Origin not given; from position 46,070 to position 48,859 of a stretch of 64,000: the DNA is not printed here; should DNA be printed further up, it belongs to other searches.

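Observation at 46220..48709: Phage-encoded secreted subtilase (S8) with autotransporter-like C-terminus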

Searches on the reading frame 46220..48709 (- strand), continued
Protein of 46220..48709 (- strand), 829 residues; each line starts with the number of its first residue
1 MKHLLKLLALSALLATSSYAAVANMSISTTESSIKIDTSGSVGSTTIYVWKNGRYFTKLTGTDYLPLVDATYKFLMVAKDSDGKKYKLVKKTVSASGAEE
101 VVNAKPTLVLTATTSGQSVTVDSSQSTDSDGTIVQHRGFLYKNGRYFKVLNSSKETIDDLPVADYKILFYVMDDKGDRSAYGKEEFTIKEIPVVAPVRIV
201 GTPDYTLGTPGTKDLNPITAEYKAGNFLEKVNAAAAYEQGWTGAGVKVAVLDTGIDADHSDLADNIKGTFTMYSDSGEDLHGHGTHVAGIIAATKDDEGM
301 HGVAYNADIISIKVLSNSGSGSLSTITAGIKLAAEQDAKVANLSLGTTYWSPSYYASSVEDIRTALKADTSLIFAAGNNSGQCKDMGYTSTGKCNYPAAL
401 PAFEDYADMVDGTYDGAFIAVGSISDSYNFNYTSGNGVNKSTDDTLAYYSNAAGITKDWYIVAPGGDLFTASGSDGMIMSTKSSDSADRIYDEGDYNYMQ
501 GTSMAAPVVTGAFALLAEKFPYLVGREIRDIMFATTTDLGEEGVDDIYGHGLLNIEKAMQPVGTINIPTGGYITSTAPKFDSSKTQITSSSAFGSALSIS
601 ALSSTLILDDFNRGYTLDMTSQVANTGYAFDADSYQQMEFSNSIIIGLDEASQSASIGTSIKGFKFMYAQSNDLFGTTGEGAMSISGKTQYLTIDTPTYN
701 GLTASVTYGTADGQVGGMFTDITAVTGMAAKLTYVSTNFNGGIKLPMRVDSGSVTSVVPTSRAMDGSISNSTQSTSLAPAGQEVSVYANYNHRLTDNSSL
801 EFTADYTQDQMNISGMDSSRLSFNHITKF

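Call 70: find_encoding_contigs(protein=P0028, flank=8000, max_places=2)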
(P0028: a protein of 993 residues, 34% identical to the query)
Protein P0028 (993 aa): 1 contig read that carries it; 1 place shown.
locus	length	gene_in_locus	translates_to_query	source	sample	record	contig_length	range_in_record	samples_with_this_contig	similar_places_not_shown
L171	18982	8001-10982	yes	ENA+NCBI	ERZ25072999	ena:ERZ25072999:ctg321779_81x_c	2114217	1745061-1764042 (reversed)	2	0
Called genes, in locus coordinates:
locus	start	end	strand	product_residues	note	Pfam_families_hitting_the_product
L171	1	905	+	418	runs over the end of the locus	PF02844:GARS_N, PF01071:GARS_A, PF02222:ATP-grasp (weak), PF02843:GARS_C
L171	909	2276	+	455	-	-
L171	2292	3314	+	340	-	PF00294:PfkB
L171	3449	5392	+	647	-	PF00012:HSP70, PF06723:MreB_Mbl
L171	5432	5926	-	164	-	PF04386:SspB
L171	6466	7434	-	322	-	PF01791:DeoC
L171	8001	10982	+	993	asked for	PF00023:Ank (faint), PF12796:Ank_2, PF13637:Ank_4, PF13606:Ank_3 (faint), PF13857:Ank_5 (weak), PF00082:Peptidase_S8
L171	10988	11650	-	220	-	PF02798:GST_N (faint), PF13409:GST_N_2, PF13417:GST_N_3, PF00043:GST_C (weak), PF14497:GST_C_3 (weak), PF13410:GST_C_2 (weak), PF21972:Arc1p_N_like (weak)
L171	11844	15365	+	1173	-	PF17757:UvrB_inter, PF02559:CarD_TRCF_RID, PF00176:SNF2-rel_dom (faint), PF00270:DEAD, PF04851:ResIII, PF22590:Cas3-like_C_2 (faint), PF00271:Helicase_C, PF03461:TRCF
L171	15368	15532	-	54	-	-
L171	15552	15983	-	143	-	PF21157:DksA_N, PF01258:zf-dskA_traR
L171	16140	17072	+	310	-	PF13641:Glyco_tranf_2_3, PF00535:Glycos_transf_2, PF10111:Glyco_tranf_2_2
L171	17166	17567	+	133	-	PF02699:YajC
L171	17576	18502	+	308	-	PF01012:ETF, PF00766:ETF_alpha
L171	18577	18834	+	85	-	PF05016:ParE_toxin, PF15781:ParE-like_toxin (weak)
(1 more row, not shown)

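Call 96: search_protein_families(library=padloc, proteins=[window:46220-48709:-], max_evalue=0.001)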
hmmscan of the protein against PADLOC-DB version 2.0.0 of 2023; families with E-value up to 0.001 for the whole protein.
window:46220-48709:- (829 aa): 4 families
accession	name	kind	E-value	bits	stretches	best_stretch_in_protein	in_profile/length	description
PDLC03014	subtilase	-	2.9e-27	94.1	1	235-545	165-384/391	-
PDLC02197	IetS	-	1.1e-11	41.8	1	246-379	259-396/749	-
PDLC02198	IetS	-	3.2e-07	26.7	1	246-425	254-443/795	-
PDLC02199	IetS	-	0.00017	17.9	0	247-345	317-424/826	-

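Call 103: get_annotated_region(hit=H3, flank=2500)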
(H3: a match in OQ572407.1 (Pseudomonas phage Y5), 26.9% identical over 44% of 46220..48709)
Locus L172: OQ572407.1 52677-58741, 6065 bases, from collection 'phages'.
description: UNVERIFIED: Pseudomonas phage Y5, complete genome.
organism: Pseudomonas phage Y5 (NCBI taxid 3038355)
taxonomy: Viruses
host: Pseudomonas aeruginosa; source: -; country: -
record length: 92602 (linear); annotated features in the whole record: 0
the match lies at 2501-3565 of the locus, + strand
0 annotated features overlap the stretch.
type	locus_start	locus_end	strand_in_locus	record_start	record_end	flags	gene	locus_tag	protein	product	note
